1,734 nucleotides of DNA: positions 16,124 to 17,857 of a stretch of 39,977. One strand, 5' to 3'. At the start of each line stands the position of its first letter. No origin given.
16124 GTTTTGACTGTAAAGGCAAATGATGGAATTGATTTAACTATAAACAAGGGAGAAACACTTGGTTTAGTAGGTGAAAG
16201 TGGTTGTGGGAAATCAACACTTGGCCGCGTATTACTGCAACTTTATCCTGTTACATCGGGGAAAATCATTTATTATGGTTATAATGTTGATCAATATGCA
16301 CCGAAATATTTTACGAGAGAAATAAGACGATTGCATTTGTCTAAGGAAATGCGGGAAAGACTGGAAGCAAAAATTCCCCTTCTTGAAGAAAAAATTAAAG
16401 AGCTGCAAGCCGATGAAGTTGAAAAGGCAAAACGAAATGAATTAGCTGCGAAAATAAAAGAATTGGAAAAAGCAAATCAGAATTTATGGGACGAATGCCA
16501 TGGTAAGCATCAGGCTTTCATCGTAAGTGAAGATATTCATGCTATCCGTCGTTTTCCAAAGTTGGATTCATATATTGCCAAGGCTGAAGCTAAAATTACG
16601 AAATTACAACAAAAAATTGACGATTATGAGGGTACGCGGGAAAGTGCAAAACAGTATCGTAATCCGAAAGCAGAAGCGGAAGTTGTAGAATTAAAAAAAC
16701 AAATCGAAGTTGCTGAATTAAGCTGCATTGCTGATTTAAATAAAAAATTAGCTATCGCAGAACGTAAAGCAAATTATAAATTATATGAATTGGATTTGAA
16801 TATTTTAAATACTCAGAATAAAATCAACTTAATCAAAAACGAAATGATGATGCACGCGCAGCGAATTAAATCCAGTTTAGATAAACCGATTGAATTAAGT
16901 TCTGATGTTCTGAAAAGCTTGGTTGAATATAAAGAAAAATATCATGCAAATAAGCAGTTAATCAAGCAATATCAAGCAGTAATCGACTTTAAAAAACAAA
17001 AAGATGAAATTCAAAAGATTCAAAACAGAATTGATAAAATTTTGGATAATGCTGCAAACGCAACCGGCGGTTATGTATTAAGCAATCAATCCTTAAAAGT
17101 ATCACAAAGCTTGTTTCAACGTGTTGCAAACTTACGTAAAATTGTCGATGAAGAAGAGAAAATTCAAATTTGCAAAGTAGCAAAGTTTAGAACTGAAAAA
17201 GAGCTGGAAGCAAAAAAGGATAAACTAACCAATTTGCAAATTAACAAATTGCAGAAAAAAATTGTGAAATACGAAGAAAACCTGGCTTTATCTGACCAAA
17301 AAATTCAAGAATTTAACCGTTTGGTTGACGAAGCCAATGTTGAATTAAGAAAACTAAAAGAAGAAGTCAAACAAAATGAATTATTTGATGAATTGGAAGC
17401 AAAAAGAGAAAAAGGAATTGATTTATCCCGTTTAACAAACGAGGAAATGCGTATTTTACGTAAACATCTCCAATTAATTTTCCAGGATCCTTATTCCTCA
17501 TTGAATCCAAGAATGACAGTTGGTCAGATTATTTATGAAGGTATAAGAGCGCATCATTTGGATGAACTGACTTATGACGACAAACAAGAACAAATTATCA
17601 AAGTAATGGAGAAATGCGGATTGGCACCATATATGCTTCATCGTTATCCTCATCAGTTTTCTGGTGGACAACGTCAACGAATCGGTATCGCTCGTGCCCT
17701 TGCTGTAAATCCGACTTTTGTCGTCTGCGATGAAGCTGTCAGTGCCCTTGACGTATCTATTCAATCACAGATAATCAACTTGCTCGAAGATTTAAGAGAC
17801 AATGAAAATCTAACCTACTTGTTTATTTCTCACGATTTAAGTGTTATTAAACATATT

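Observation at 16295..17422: OppF-type ATPase split between Walker A and the Q-loop by a coiled-coil insertion of about 375 aa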

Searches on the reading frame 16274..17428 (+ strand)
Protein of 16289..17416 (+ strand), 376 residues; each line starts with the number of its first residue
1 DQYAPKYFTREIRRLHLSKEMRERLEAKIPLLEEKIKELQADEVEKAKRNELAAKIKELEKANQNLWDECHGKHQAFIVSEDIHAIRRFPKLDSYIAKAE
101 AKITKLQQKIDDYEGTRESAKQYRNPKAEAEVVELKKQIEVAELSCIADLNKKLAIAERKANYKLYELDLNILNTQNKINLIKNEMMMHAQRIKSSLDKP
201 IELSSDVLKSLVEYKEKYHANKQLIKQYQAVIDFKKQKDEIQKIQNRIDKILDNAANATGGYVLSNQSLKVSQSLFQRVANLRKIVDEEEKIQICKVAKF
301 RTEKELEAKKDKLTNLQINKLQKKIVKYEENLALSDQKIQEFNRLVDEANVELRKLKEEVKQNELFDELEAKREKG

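Call 9: find_homologous_proteins(query=window:16289-17416:+, max_evalue=0.001)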
Query seq(376 aa): 8000 candidates shared short words with the query, none scored E <= 0.001.
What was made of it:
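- Tried and rejected: Word-indexed search with the insert alone found nothing (call 9).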

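Call 18: search_protein_representatives(protein=window:16286-17413:+)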
Query: 376 residues. Proteins with E-value up to 0.001 (for the whole library): 3; up to 1e-10: 1; up to 1e-30: 1. The best 3 are listed.
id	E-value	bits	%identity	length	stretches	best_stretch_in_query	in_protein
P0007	4.5e-50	187.3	34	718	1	2-376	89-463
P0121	7.1e-07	45.4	29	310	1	3-155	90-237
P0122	2.0e-04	37.3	30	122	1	103-217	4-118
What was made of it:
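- Tried and rejected: The word filter was saturated by low-complexity candidates, and the exhaustive search (call 18) later recovered the clade. Exhaustive phmmer of the insert against 1.84 billion representatives gave only 3 hits, all from its own clade (call 18).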

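Call 33: find_related_loci(query=A3, collection=genome_contigs, flank=8000)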
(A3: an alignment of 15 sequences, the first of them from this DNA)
Query A3 (385 aa) in genome_contigs; peptide patterns used: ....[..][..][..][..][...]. (x = any residue, [..] = any of these).
31 stretches matched a pattern; 9 encode a relative of the query (tblastn E <= 1e-3); 9 distinct loci.
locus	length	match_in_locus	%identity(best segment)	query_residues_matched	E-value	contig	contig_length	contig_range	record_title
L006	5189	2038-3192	37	1-385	2e-69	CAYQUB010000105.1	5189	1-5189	MAG TPA_asm: uncultured Bacteroidales bacterium isolate binchicken_co220_56 genome assembly, contig: NODE_10769_length_5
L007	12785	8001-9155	36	1-385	8e-67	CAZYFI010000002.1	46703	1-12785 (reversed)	MAG TPA_asm: uncultured Bacteroidales bacterium isolate SRP263991_co7_841 genome assembly, contig: NODE_784_length_46703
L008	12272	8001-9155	37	1-385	2e-62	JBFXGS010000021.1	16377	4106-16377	MAG: Bacilli bacterium isolate CA_2019_TPIn_169 NODE_11915_length_16377_cov_6.415446_TPIn, whole genome shotgun sequence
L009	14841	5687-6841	35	1-385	8e-62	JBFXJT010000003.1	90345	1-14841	MAG: Bacilli bacterium isolate CA_2019_TPIn_58 NODE_888_length_90345_cov_22.648706_TPIn, whole genome shotgun sequence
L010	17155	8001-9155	35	1-385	2e-61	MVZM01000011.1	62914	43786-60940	MAG: Tenericutes bacterium ADurb.BinA124 BWY97_contig000011, whole genome shotgun sequence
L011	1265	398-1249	37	1-284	2e-52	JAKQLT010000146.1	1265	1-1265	MAG: Candidatus Omnitrophota bacterium isolate USDV_maxbin.202 k141_1307065, whole genome shotgun sequence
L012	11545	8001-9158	31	1-385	3e-45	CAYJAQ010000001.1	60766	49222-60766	MAG TPA_asm: uncultured Staphylococcaceae bacterium isolate ERP122455_co1_206 genome assembly, contig: NODE_21_length_60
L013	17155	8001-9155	31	1-385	9e-41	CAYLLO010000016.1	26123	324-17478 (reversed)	MAG TPA_asm: uncultured Staphylococcaceae bacterium isolate SRP225648_co1_545 genome assembly, contig: NODE_4081_length_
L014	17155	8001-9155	35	1-385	3e-68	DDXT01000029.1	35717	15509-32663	MAG TPA_asm: Bacillales bacterium UBA2253 UBA2253_contig_13034, whole genome shotgun sequence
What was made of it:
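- Nine GTDB species carry the long insert (call 33). Orthologues with the same architecture occur in nine species (call 33).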

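Call 37: search_protein_families(library=pfam, proteins=[L013:4132-6726:+, L010:4762-6759:+, L014:4773-6761:+], max_evalue=0.001)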
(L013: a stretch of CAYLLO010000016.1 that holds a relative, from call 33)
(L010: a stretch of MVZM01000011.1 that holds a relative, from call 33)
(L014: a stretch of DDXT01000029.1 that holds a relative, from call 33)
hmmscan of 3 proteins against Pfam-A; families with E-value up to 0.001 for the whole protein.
L013:4132-6726:+ (864 aa): 4 families
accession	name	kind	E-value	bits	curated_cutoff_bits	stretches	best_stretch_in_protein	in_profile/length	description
PF00528.27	BPD_transp_1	-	1.8e-30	106.5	26.4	1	669-860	1-181/184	Binding-protein-dependent transport system inner membrane component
PF25390.1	WD40_RLD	-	2.9e-18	66.8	150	2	511-632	86-224/363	RCC1-like domain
PF13540.12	RCC1_2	-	3.5e-16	58.9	22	0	114-139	1-26/30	Regulator of chromosome condensation (RCC1) repeat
PF12911.12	OppC_N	-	7.9e-06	26.1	23.9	1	46-82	1-37/53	N-terminal TM domain of oligopeptide transport permease C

L010:4762-6759:+ (665 aa): 4 families
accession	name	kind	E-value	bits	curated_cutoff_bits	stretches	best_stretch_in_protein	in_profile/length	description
PF00528.27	BPD_transp_1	-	2.4e-31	109.3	26.4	1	469-663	1-183/184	Binding-protein-dependent transport system inner membrane component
PF25390.1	WD40_RLD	-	1.4e-14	54.7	150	2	232-429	32-221/363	RCC1-like domain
PF13540.12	RCC1_2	-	2.7e-12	46.6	22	0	369-390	8-29/30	Regulator of chromosome condensation (RCC1) repeat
PF12911.12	OppC_N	-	1.7e-08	34.6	23.9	1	46-98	1-53/53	N-terminal TM domain of oligopeptide transport permease C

L014:4773-6761:+ (662 aa): 4 families
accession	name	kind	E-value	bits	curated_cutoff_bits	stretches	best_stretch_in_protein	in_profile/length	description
PF00528.27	BPD_transp_1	-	6.9e-30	104.6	26.4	1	466-659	1-182/184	Binding-protein-dependent transport system inner membrane component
PF25390.1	WD40_RLD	-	9.1e-20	71.7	150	2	309-427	86-222/363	RCC1-like domain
PF13540.12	RCC1_2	-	8.8e-12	44.9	22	0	366-387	8-29/30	Regulator of chromosome condensation (RCC1) repeat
PF12911.12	OppC_N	-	3.5e-07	30.4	23.9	1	46-89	1-44/53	N-terminal TM domain of oligopeptide transport permease C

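Call 40: predict_structure(alignment_id=A3)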
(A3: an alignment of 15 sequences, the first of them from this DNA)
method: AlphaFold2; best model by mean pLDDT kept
length: 385 residues; sequences in the alignment: 15
mean_pLDDT: 90.9   pTM: 0.64
mean pLDDT of the five models: 90.9, 90.1, 88.3, 88.2, 87.8
residues with pLDDT >= 90: 275; 70-90: 103; 50-70: 7; < 50: 0
segments of 3 or more residues with pLDDT < 50: none
pLDDT, mean of each block of 10 residues (from residue 1): 71 87 93 95 93 95 96 93 92 93 94 93 84 86 86 88 86 92 95 91 87 93 96 95 96 94 90 90 92 94 94 88 93 96 96 94 90 89 65
secondary structure, 60 per line:
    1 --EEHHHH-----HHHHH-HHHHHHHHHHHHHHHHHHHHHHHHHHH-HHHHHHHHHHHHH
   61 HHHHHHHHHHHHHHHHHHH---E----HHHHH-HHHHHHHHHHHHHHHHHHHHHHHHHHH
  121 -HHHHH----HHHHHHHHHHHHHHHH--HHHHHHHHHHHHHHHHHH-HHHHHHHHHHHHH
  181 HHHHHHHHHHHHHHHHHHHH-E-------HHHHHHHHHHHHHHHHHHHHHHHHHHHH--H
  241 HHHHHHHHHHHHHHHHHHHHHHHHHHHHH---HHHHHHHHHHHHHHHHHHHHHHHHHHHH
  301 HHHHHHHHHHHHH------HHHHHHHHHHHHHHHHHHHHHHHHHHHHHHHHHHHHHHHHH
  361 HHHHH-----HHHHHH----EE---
elements in order: H5-8 H14-18 H20-46 H48-79 H88-92 H94-120 H122-126 H131-146 H149-166 H168-200 H210-237 H240-269 H273-313 H320-365 H371-376
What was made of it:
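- AF2 on the insert alone gives pLDDT 90.9 and pTM 0.64, all helices (call 40).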

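Call 42: fold_search(model_id=the predicted structure, library=pdb)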
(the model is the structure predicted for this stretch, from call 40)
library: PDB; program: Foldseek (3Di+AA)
matches with E <= 10: 461; with E <= 0.001: 0
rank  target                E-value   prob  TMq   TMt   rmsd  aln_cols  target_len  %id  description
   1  7zr1_D                2.2e-02  0.28  0.12  0.07  49.9       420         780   15  Chaetomium thermophilum Mre11-Rad50-Nbs1 complex bound to ATPyS (composite structure) (released 2023-01-11)
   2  9cpc_3F               3.1e-02  0.66  0.18  0.17  44.6       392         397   13  Atomic model of porcine brain ventricles cilia doublet microtubule (48-nm periodicity) (released 2024-10-23)
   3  9fqr_E4               3.6e-02  0.66  0.18  0.18  47.1       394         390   13  96-nm repeat of axonemal doublet microtubules from bovine sperm (released 2025-03-26)
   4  8iyj_A2               3.8e-02  0.92  0.23  0.22  47.8       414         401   14  Cryo-EM structure of the 48-nm repeat doublet microtubule from mouse sperm (released 2023-07-05)
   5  9cpc_3E               4.3e-02  0.66  0.18  0.18  44.7       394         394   13  Atomic model of porcine brain ventricles cilia doublet microtubule (48-nm periodicity) (released 2024-10-23)
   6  7zr1_C                5.7e-02  0.28  0.14  0.08  48.4       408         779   15  Chaetomium thermophilum Mre11-Rad50-Nbs1 complex bound to ATPyS (composite structure) (released 2023-01-11)
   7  8iyj_A1               6.0e-02  0.66  0.18  0.19  36.7       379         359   12  Cryo-EM structure of the 48-nm repeat doublet microtubule from mouse sperm (released 2023-07-05)
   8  8otz_Cn               6.6e-02  0.84  0.23  0.22  47.8       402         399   13  48-nm repeat of the native axonemal doublet microtubule from bovine sperm (released 2023-11-22)
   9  9e5c_6c               7.5e-02  0.25  0.12  0.02  34.0       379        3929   15  Cryo-EM structure of 96 nm repeat of microtubule doublet from T. brucei flagellum (released 2025-03-12)
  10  8j07_8P               7.9e-02  0.72  0.19  0.20  37.1       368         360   15  96nm repeat of human respiratory doublet microtubule and associated axonemal complexes (released 2023-07-26)
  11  7ung_B3               7.9e-02  0.57  0.17  0.18  35.2       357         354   14  48-nm repeat of the human respiratory doublet microtubule (released 2022-10-05)
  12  8iyj_A4               7.9e-02  0.47  0.17  0.17  47.3       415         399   13  Cryo-EM structure of the 48-nm repeat doublet microtubule from mouse sperm (released 2023-07-05)
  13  7ung_B1               8.3e-02  0.69  0.19  0.19  45.5       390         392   16  48-nm repeat of the human respiratory doublet microtubule (released 2022-10-05)
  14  8snb_8R               8.3e-02  0.47  0.17  0.17  48.2       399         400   10  atomic model of sea urchin sperm doublet microtubule (48-nm periodicity) (released 2023-06-28)
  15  6h2x                  8.3e-02  0.25  0.13  0.14  32.2       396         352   10  MukB coiled-coil elbow from E. coli (released 2019-03-06)
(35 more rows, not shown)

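Call 44: search_protein_families(library=ncbifam, proteins=[window:16286-17413:+], max_evalue=0.01)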
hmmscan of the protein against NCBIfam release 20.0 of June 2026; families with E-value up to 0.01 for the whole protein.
window:16286-17413:+ (376 aa): 0 families

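Call 84: fold_search(model_id=the predicted structure, library=viral)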
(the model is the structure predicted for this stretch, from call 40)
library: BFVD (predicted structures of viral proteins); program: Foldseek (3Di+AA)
matches with E <= 10: 406; with E <= 0.001: 0
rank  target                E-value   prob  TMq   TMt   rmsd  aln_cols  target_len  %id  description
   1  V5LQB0                3.6e-03  0.82  0.14  0.09  28.5       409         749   15  (no name in the UniProt tables at hand)
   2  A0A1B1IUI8            7.1e-03  0.93  0.20  0.12  33.9       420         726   12  (no name in the UniProt tables at hand)
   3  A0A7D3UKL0            8.2e-03  0.47  0.12  0.07  42.9       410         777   15  (no name in the UniProt tables at hand)
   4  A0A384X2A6            1.1e-02  0.66  0.12  0.08  35.3       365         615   12  (no name in the UniProt tables at hand)
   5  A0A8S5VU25            1.1e-02  0.44  0.13  0.06  35.7       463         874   15  STRUCTURAL MAINTENANCE OF CHROMOSOMES PROTEIN [Ackermannviridae sp.]
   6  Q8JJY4                1.2e-02  0.87  0.19  0.12  54.7       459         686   13  Putative myosine-like protein [Spodoptera frugiperda ascovirus 1a]
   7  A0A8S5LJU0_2          1.3e-02  0.72  0.15  0.09  22.9       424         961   13  Chromosome segregation ATPase [Siphoviridae sp. ct3o911]
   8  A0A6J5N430            1.6e-02  1.00  0.23  0.11  34.7       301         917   12  Bacteriophage lambda, GpH, tail tape measure, N-terminal [uncultured Caudovirales phage]
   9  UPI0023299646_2       1.6e-02  0.97  0.22  0.10  41.1       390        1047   15  (no name look-up for this kind of identifier)
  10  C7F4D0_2              1.7e-02  0.54  0.13  0.04  47.4       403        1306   12  (no name in the UniProt tables at hand)
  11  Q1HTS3                1.7e-02  0.44  0.13  0.10  46.4       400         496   14  F3L [Squirrelpox virus]
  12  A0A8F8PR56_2          1.8e-02  0.69  0.14  0.05  44.3       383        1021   13  Myosin II heavy chain [Clandestinovirus]
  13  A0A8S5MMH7            2.3e-02  0.60  0.15  0.07  30.5       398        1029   14  STRUCTURAL MAINTENANCE OF CHROMOSOMES PROTEIN [Siphoviridae sp. ctxc31]
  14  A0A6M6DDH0            2.7e-02  0.80  0.17  0.09  39.0       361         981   15  (no name in the UniProt tables at hand)
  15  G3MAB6                2.9e-02  0.33  0.12  0.08  43.5       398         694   11  Gp375 [Bacillus phage G]
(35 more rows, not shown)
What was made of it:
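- Closest known: SMC/Rad50/SbcC coiled-coil ABC ATPases. Same: These are the weak top Foldseek hits (calls 42, 84).
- The weak, non-significant Foldseek hits are mostly long coiled-coil proteins: Rad50, the MukB elbow, Smc arm fragments and viral SMC/SbcC (calls 42, 84).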

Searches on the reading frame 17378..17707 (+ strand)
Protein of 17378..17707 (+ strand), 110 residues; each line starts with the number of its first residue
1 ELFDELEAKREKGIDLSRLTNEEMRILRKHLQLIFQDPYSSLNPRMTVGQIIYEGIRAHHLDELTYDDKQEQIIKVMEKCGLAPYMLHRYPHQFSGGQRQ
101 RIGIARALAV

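Call 67: search_protein_families(library=ncbifam, proteins=[window:17378-17707:+], max_evalue=0.01)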
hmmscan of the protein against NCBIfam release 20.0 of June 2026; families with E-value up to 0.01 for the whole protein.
seq(110 aa): 101 families (the best 25 are shown)
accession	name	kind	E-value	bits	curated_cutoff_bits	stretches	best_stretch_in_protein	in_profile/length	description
NF011659.0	PRK15079.1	equivalog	1.1e-31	109.8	540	1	13-109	85-180/334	murein tripeptide/oligopeptide ABC transporter ATP binding protein OppF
NF011713.0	PRK15134.1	equivalog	3.8e-31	108.3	834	1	13-109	346-441/529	microcin C ABC transporter ATP-binding protein YejF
NF043078.1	MMSYN1_0168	equivalog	1.8e-28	99.6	800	2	67-109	467-509/649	oligopeptide ABC transporter ATP-binding protein OppF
NF008453.0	PRK11308.1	subfamily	7.6e-28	97.7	408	1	12-108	82-176/334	dipeptide ABC transporter ATP-binding protein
TIGR02769.1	nickel_nikE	equivalog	1.3e-27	97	332.55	1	12-110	71-167/265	nickel import ATP-binding protein NikE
NF007613.0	PRK10261.1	equivalog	1.3e-27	96.5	1077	1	15-110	387-480/623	glutathione ABC transporter ATP-binding protein GsiA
NF007739.0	PRK10419.1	subfamily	5.6e-24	85.1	354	1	12-110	72-168/268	nickel ABC transporter ATP-binding protein NikE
NF043071.1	DppF_dipep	equivalog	1.6e-22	80.3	660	1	12-108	83-177/331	dipeptide ABC transporter ATP-binding subunit DppF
NF011692.0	PRK15112.1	equivalog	8e-17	61.7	452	1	15-109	74-166/269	putrescine export ABC transporter ATP-binding protein SapF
NF043079.1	MMSYN1_0167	equivalog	5.1e-16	58.5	740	1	21-109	297-386/561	oligopeptide ABC transporter ATP-binding protein OppD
TIGR02770.1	nickel_nikD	equivalog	5.5e-15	55.4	318.7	1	20-109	53-141/230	nickel import ATP-binding protein NikD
NF008246.0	PRK11022.1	equivalog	9.8e-15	54.4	541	1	12-109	71-169/326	dipeptide ABC transporter ATP-binding protein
NF047576.1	opine_ATP_CntF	equivalog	3.6e-14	52.6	385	1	12-109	67-165/264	staphylopine uptake ABC transporter ATP-binding protein CntF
TIGR01186.1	proV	subfamily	4.6e-14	52.3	326.6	1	13-109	54-145/363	betaine/proline/choline family ABC transporter ATP-binding protein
NF047578.1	opine_ATP_CntD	equivalog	5.2e-14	52.1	380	1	12-109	67-165/266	staphylopine uptake ABC transporter ATP-binding protein CntD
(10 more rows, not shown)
